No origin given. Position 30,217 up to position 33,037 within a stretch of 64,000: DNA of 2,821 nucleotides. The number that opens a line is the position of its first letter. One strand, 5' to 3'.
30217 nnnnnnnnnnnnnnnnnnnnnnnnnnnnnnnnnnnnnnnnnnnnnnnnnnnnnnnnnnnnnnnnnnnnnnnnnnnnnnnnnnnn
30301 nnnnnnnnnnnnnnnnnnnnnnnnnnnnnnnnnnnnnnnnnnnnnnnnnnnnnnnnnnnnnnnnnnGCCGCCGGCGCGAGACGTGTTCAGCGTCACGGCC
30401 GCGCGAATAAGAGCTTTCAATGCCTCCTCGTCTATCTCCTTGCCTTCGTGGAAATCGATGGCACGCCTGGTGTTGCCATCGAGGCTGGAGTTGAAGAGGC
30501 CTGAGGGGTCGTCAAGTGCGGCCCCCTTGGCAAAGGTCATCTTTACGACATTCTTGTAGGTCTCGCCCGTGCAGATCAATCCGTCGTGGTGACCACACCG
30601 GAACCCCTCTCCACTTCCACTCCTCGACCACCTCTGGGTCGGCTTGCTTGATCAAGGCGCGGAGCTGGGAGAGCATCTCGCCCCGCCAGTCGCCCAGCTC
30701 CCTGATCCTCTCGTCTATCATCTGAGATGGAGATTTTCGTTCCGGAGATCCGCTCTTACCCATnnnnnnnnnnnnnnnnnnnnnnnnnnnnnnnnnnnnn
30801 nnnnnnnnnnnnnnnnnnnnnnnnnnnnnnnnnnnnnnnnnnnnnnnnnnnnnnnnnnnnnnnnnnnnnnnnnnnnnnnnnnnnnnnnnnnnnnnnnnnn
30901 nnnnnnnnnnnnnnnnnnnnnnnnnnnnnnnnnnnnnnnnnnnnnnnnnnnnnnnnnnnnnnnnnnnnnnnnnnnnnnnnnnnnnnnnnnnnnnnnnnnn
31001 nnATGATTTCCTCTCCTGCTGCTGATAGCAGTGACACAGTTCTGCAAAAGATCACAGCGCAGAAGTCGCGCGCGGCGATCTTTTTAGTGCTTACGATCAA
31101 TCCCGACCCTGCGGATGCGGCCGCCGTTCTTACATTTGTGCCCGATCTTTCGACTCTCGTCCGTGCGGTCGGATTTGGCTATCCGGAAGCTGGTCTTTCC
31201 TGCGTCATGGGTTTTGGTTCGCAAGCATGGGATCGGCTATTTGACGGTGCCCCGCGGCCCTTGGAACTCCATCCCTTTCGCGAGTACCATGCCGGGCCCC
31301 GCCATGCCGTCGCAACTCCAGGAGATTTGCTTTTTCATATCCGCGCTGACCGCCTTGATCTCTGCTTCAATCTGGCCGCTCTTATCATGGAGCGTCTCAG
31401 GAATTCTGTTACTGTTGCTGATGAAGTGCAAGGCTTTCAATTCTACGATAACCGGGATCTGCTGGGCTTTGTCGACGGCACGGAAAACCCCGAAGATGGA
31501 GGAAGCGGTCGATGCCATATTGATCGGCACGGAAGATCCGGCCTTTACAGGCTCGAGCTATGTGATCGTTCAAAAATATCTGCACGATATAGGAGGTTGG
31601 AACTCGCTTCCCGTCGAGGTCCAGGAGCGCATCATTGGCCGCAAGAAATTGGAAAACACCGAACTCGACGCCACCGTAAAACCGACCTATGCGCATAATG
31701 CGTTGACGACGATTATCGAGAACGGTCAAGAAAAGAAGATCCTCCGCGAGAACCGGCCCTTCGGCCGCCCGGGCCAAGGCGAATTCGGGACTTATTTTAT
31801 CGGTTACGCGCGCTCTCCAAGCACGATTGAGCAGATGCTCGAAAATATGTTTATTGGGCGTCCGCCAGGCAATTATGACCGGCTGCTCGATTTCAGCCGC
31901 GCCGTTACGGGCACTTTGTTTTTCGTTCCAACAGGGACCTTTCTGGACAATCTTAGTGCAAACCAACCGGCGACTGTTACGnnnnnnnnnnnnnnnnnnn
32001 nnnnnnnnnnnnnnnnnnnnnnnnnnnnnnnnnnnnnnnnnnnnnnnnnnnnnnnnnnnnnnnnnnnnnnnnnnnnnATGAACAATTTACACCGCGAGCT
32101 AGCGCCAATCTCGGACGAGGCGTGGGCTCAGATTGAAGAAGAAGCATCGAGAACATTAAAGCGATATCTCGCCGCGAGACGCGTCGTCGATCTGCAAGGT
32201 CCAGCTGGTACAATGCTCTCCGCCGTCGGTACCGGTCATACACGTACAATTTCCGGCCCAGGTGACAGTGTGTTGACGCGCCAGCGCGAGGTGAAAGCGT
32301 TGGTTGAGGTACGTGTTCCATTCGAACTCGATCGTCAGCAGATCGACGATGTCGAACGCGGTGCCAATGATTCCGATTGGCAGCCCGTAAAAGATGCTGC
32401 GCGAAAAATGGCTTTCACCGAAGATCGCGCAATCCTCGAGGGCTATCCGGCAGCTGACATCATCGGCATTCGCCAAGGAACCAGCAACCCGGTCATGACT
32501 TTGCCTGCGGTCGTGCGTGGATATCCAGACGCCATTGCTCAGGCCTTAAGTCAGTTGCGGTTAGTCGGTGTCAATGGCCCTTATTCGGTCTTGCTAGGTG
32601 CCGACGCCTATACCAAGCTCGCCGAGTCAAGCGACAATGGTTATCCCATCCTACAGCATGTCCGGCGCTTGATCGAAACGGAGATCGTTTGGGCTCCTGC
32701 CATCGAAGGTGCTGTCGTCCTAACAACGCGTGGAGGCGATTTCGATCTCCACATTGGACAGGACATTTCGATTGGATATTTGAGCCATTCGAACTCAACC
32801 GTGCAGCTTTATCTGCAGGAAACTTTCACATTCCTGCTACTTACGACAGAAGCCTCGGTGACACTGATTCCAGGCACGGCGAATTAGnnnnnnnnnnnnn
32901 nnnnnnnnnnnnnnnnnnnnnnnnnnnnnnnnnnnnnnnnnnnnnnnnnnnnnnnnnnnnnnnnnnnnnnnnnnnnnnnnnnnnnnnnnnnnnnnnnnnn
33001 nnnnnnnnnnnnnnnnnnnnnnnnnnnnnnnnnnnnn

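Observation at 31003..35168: DyP peroxidase-encapsulin nanocompartment operon terminated by nested IS elements inserted at the shell-gene stop codon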

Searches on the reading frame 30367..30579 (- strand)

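Call 5: search_protein_families(library=pfam, proteins=[window:30367-30579:-], max_evalue=0.01)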
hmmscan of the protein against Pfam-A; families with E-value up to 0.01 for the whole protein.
window:30367-30579:- (71 aa): 1 family
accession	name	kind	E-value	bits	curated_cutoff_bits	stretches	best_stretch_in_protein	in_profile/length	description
PF08818.16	DUF1801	-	5.3e-13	49.6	27.2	1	9-62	33-85/85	Domain of unknown function (DU1801)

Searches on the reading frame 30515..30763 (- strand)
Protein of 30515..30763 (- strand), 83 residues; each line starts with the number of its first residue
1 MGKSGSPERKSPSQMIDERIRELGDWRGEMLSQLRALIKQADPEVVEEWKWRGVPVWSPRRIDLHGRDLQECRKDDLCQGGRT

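Call 5: search_protein_families(library=pfam, proteins=[window:30515-30763:-], max_evalue=0.01)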
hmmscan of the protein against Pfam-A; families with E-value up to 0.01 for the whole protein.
window:30515-30763:- (83 aa): 1 family
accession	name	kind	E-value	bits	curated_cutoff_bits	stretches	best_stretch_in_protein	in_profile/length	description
PF08818.16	DUF1801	-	1.9e-06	28.6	27.2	1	27-59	1-32/85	Domain of unknown function (DU1801)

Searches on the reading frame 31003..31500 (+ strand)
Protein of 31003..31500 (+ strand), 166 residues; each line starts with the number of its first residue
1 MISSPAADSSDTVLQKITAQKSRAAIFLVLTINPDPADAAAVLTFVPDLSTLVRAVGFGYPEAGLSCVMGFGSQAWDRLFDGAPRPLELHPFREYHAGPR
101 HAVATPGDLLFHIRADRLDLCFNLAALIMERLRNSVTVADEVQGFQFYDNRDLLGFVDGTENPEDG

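Call 5: search_protein_families(library=pfam, proteins=[window:31003-31500:+], max_evalue=0.01)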
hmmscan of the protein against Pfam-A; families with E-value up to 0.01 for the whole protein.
window:31003-31500:+ (166 aa): 2 families
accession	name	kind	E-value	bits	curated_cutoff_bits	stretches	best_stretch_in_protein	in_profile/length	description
PF04261.18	Dyp_perox_N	-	3.4e-31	108.6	20.4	1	16-146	3-146/146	Dyp-type peroxidase, N-terminal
PF20628.3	Dyp_perox_C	-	0.0029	17.8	20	1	149-165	1-17/166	Dyp-type peroxidase, C-terminal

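Call 6: search_protein_families(library=ncbifam, proteins=[window:31003-31500:+], max_evalue=0.01)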
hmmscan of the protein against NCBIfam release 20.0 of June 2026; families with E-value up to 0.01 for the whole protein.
window:31003-31500:+ (166 aa): 2 families
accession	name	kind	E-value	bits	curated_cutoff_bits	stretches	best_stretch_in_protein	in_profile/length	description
TIGR01413.1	Dyp_perox_fam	superfamily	3.9e-34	118.4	100.5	1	16-164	3-156/323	Dyp-type peroxidase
TIGR01412.1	tat_substr_1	equivalog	0.00036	19.5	428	1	64-164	131-239/420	iron uptake transporter deferrochelatase/peroxidase subunit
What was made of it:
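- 31003..32081 (+): DyP-type (B-type, encapsulin-associated) peroxidase cargo gene. It is 1079 nt as assembled and 1077 nt (358 aa) after removing two extra bases. Pfam Dyp_perox_N and Dyp_perox_C and TIGR01413 match the two large pieces (calls 5, 6).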

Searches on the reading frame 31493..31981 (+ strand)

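Call 5: search_protein_families(library=pfam, proteins=[window:31493-31981:+], max_evalue=0.01)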
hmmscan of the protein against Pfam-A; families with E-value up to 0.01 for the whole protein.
window:31493-31981:+ (163 aa): 1 family
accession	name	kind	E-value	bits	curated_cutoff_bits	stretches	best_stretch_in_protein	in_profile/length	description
PF20628.3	Dyp_perox_C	-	1.7e-47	161.7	20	1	5-149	21-165/166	Dyp-type peroxidase, C-terminal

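Call 6: search_protein_families(library=ncbifam, proteins=[window:31493-31981:+], max_evalue=0.01)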
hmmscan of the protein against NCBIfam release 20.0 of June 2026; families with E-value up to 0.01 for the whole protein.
window:31493-31981:+ (163 aa): 2 families
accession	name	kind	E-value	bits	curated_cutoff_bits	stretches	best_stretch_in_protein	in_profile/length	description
TIGR01413.1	Dyp_perox_fam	superfamily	2.1e-43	148.8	100.5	1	4-150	161-322/323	Dyp-type peroxidase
TIGR01412.1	tat_substr_1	equivalog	3e-05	23.1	428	1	17-148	262-407/420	iron uptake transporter deferrochelatase/peroxidase subunit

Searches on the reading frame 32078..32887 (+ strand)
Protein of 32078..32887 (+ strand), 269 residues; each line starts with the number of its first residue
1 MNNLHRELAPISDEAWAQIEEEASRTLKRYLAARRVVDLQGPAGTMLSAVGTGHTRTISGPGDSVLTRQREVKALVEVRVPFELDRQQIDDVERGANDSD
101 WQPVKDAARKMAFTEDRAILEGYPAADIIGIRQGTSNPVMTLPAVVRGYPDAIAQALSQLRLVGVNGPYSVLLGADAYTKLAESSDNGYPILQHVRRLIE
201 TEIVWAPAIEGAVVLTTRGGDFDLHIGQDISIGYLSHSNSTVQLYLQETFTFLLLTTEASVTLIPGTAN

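Call 5: search_protein_families(library=pfam, proteins=[window:32078-32884:+], max_evalue=0.01)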
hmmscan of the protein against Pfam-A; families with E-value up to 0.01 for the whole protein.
window:32078-32884:+ (269 aa): 1 family
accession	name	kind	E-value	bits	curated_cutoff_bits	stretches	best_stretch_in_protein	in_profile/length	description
PF04454.18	Linocin_M18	-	4.5e-97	324.7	24.3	1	1-251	1-253/253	Encapsulating protein for peroxidase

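Call 6: search_protein_families(library=ncbifam, proteins=[window:32078-32884:+], max_evalue=0.01)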
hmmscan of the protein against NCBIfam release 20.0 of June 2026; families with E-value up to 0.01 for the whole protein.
window:32078-32884:+ (269 aa): 1 family
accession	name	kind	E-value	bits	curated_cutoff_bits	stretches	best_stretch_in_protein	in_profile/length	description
NF041155.2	encap_f1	equivalog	1.8e-104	348.8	100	1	4-263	1-261/261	family 1 encapsulin nanocompartment shell protein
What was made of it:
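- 32078..32887 (+): Family-1 encapsulin shell gene, 269 aa, intact. Its ATG overlaps the DyP TGA (ATGA, 32078-32081). Its stop codon is TAG at 32885-32887. NF041155 348.8 bits over the full model (call 6).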

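Call 7: find_related_loci(query=window:32078-32884:+, collection=genome_contigs, flank=6000)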
Query window:32078-32884:+ (269 aa) in genome_contigs; peptide patterns used: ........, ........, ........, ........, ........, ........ (x = any residue, [..] = any of these).
600 stretches matched a pattern (row limit reached: there are more); 536 encode a relative of the query (tblastn E <= 1e-3); the best 80 are kept; 80 distinct loci.
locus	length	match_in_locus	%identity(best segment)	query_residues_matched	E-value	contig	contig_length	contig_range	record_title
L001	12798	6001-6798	91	1-266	5e-163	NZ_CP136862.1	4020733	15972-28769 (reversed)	Methylocapsa polymorpha strain RX1 chromosome, complete genome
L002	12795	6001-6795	86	1-265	6e-155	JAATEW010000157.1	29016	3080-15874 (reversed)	MAG: Hyphomicrobiales bacterium isolate bin_134 k141_2146232, whole genome shotgun sequence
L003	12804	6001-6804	81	1-268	2e-148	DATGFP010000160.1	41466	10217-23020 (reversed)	MAG TPA_asm: Stellaceae bacterium isolate SMAG_U9731 k141_1650305, whole genome shotgun sequence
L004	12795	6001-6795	80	1-265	5e-146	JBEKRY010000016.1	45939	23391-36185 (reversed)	MAG: Candidatus Sulfotelmatobacter sp. isolate SPRUCE 521 SPRUCE_521_16, whole genome shotgun sequence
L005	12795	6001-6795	80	1-265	6e-145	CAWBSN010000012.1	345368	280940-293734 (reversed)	MAG: uncultured Acidobacteriaceae bacterium isolate MFD00731.bin.2.57 genome assembly, contig: contig_31331, whole genom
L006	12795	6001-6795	78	1-265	2e-144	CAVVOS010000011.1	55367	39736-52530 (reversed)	MAG: uncultured Acidobacteriaceae bacterium isolate MFD02138.bin.1.23 genome assembly, contig: contig_2726, whole genome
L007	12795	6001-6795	78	1-265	2e-144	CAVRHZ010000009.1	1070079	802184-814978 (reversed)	MAG: uncultured Acidobacteriaceae bacterium isolate MFD05705.bin.2.85 genome assembly, contig: contig_56127, whole genom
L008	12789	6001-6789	80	1-263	2e-144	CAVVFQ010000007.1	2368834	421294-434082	MAG: uncultured Acidobacteriaceae bacterium isolate MFD01716.bin.1.115 genome assembly, contig: contig_8864, whole genom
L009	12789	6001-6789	80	1-263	1e-143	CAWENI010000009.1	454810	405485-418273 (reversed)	MAG: Terriglobia bacterium isolate MFD02248.bin.1.37 genome assembly, contig: contig_46896, whole genome shotgun sequenc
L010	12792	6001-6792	79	1-264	9e-144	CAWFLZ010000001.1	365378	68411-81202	MAG: uncultured Acidobacteriaceae bacterium isolate MFD06714.bin.1.121 genome assembly, contig: contig_11405, whole geno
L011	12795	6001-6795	78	1-265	7e-144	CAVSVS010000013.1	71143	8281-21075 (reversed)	MAG: uncultured Acidobacteriaceae bacterium isolate MFD06435.bin.1.116 genome assembly, contig: contig_21722, whole geno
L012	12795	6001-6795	78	1-265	2e-143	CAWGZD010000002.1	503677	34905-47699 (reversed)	MAG: uncultured Acidobacteriaceae bacterium isolate MFD01716.bin.1.177 genome assembly, contig: contig_17858, whole geno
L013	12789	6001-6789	79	1-263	2e-143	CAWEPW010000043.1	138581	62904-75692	MAG: uncultured Acidobacteriaceae bacterium isolate MFD04463.bin.2.13 genome assembly, contig: contig_94856, whole genom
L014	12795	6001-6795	78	1-265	7e-143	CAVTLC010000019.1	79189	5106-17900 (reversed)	MAG: uncultured Alphaproteobacteria bacterium isolate MFD06714.bin.3.94 genome assembly, contig: contig_23347, whole gen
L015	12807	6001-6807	78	1-269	4e-143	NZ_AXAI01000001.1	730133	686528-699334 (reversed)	Bradyrhizobium sp. Tv2a-2 A3AIDRAFT_scaffold_0.1_C, whole genome shotgun sequence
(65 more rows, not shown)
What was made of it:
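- Closest known: DyP-loaded family-1 encapsulins with solved structures: Klebsiella pneumoniae. Different: The host lineage differs: the closest genome hit is Methylocapsa polymorpha, at 91% amino-acid identity (call 7).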

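Call 8: find_homologous_proteins(query=window:32078-32884:+)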
Query window:32078-32884:+ (269 aa): 8000 proteins with E <= 0.001 among 8000 candidates; the best 120 are listed.
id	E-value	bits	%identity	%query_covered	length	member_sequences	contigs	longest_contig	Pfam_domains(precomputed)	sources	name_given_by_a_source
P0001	5.8e-170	581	99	100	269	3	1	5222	PF04454.19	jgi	jgi:uncharacterized linocin/CFP29 family protein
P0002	2.1e-166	570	96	100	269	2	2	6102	PF04454.19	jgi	jgi:uncharacterized linocin/CFP29 family protein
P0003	6.7e-163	558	94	99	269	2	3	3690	PF04454.19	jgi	jgi:uncharacterized linocin/CFP29 family protein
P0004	1.6e-160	551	93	99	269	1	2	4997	PF04454.19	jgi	-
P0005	1.6e-160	550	93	100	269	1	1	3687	PF04454.19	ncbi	-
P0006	1.9e-158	544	91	100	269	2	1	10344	PF04454.19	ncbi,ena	-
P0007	2.2e-158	544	91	100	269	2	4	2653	PF04454.19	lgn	-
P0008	5.0e-155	533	91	99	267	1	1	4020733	PF04454.19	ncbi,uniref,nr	ncbi:family 1 encapsulin nanocompartment shell protein [Methylocapsa polymorpha]|uniref:Family 1 enc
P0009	6.3e-155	532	90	99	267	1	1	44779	PF04454.19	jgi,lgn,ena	-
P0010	8.6e-153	525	89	99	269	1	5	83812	PF04454.19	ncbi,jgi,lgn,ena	jgi:uncharacterized linocin/CFP29 family protein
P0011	2.2e-152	524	89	99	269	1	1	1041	PF04454.19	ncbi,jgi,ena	jgi:uncharacterized linocin/CFP29 family protein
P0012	4.0e-152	523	89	99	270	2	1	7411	PF04454.19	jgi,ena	-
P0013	6.6e-152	522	88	99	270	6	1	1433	PF04454.19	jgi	jgi:uncharacterized linocin/CFP29 family protein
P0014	3.0e-151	520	87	100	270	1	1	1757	PF04454.19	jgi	jgi:uncharacterized linocin/CFP29 family protein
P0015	1.0e-150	518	89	99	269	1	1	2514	PF04454.19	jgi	jgi:uncharacterized linocin/CFP29 family protein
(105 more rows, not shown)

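Call 10: find_encoding_contigs(protein=P0001, flank=6000)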
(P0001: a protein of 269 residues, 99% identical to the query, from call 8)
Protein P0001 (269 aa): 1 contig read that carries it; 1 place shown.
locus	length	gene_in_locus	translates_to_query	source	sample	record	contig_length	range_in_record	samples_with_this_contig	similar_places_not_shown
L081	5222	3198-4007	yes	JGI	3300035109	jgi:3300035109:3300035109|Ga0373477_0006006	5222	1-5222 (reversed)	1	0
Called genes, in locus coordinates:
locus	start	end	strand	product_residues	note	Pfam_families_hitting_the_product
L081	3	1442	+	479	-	?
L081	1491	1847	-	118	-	PF08818:DUF1801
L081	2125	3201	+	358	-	PF04261:Dyp_perox_N, PF20628:Dyp_perox_C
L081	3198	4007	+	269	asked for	PF04454:Linocin_M18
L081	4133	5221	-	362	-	?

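Call 11: find_encoding_contigs(protein=P0002, flank=6000)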
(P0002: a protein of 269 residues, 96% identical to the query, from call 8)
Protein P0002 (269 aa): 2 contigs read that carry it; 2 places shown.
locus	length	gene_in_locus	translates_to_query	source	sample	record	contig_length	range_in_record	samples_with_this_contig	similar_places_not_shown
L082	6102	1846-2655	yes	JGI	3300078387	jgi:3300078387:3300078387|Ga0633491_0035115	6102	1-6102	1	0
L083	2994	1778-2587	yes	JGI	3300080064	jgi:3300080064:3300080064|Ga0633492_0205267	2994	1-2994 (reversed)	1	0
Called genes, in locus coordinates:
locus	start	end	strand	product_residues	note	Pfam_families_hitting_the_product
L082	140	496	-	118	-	PF08818:DUF1801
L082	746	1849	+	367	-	PF04261:Dyp_perox_N, PF20628:Dyp_perox_C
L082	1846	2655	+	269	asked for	PF04454:Linocin_M18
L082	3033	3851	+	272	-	PF00903:Glyoxalase, PF22677:Ble-like_N (weak), PF18029:Glyoxalase_6 (weak), PF00903:Glyoxalase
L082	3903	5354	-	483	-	PF22767:ThcOx, PF00881:Nitroreductase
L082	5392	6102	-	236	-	?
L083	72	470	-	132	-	PF08818:DUF1801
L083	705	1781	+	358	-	PF04261:Dyp_perox_N, PF20628:Dyp_perox_C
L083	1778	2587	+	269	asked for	PF04454:Linocin_M18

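Call 16: find_encoding_contigs(protein=window:32078-32887:+, flank=3000)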
Protein window:32078-32887:+ (269 aa): no gene with exactly this product is on record in the collection.

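Call 35: find_encoding_contigs(protein=P0003, flank=4000)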
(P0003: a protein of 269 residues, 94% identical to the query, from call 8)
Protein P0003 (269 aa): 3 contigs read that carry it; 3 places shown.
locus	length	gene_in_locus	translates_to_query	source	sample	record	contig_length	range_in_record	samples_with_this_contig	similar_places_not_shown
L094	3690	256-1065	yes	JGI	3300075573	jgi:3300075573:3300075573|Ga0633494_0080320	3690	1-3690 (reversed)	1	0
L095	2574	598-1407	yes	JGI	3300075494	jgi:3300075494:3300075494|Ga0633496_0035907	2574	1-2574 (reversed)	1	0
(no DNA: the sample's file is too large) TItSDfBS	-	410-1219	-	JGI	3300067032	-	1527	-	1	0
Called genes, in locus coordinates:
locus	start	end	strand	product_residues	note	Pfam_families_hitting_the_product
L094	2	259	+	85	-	?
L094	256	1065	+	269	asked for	PF04454:Linocin_M18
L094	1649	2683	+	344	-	PF00248:Aldo_ket_red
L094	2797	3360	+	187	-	-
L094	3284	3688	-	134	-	?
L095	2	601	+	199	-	?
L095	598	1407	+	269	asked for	PF04454:Linocin_M18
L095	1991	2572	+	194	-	?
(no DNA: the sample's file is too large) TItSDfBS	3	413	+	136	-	?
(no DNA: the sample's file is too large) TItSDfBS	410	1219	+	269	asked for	PF04454:Linocin_M18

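Call 36: find_encoding_contigs(protein=P0005, flank=4000)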
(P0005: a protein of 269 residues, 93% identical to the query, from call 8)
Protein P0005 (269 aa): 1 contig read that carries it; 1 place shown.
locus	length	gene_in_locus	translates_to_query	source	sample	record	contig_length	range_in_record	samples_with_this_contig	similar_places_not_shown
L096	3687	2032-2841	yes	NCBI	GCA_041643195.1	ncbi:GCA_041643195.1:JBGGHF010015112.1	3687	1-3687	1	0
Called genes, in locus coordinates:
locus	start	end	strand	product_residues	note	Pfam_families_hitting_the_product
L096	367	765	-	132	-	PF08818:DUF1801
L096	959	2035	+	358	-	PF04261:Dyp_perox_N, PF20628:Dyp_perox_C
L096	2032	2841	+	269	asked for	PF04454:Linocin_M18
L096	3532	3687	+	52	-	?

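Call 37: find_encoding_contigs(protein=P0006, flank=6000)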
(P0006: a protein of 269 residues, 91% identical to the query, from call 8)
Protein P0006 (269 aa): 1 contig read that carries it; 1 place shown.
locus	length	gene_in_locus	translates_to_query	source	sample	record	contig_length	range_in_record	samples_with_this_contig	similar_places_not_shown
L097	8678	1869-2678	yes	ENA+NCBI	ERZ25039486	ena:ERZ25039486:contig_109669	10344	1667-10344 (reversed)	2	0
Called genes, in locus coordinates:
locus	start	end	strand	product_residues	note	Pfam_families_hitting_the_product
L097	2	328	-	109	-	?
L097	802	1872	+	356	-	PF04261:Dyp_perox_N, PF20628:Dyp_perox_C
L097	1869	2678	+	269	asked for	PF04454:Linocin_M18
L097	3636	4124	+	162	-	PF27156:RP005_N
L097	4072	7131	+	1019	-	PF07992:Pyr_redox_2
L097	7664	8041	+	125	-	PF12797:Fer4_2 (faint), PF12838:Fer4_7 (faint), PF13237:Fer4_10 (faint), PF14697:Fer4_21 (faint), PF13187:Fer4_9 (faint), PF12837:Fer4_6 (weak), PF00037:Fer4 (weak), PF11953:DUF3470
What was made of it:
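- The DyP/Enc gene pair with a 4-nt overlap is conserved in L081, L082, L083, L096 and L097 (calls 10, 11, 36, 37). Five orthologous loci encode DyP as one uninterrupted ORF of 356-367 aa with its own stop and targeting peptide (calls 10, 11, 36, 37).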

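Call 61: search_solved_structures(query=window:32078-32884:+, max_evalue=1e-20)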
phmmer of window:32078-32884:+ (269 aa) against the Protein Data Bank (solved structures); distinct sequences matched with E-value up to 1e-20: 23.
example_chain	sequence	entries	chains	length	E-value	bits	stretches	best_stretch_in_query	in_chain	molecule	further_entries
9i8d_A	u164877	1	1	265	1.2e-112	378.8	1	1-263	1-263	Encapsulin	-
8u50_A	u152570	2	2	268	1.4e-111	375.3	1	1-266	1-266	Klebsiella pneumoniae family 1 encapsulin shell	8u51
6i9g_A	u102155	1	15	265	3.9e-110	370.6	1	1-265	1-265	Linocin-M18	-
9e5e_A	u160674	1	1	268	6.1e-109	366.7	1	1-265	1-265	Bacteriocin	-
9fn9_A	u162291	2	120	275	1.1e-107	362.6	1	1-265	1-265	29 kDa antigen Cfp29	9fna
7boj_A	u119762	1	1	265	1.9e-107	361.8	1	1-265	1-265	29 kDa antigen Cfp29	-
9bkx_A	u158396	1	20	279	2e-105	355.2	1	1-263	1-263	Type 1 encapsulin shell protein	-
7phm_Z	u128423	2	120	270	2.1e-105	355.1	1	1-263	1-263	29 kDa antigen CFP29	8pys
7p1t_A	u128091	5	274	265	2.2e-105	355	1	1-263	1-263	29 kDa antigen, Cfp29 | Type 1 encapsulin shell protein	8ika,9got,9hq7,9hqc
7bcv_A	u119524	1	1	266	5.3e-96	324.3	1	1-263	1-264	Linocin-M18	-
9ry4_A0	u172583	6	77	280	2.9e-71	243.3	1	1-263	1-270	Type 1 encapsulin shell protein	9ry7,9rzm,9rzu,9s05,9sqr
8dn9_A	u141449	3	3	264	4.1e-71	242.8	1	1-264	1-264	29 kDa antigen cfp29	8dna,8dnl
7odw_A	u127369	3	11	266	1.1e-59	205.3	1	2-262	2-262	Linocin_M18 bacteriocin protein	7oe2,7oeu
7k5w_A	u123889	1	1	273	4.5e-39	137.8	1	3-263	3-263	Maritimacin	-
3dkt_A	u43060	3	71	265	4.9e-39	137.7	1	3-262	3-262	Maritimacin | Type 1 encapsulin shell protein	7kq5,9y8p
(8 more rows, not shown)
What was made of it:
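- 32078..32887 (+): Solved relatives are 9i8d, 8u50, 6i9g and 7boj, at E 1e-107 to 1e-112 (call 61).
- On Family-1 encapsulin system: PDB relatives at E 1e-112 (call 61).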
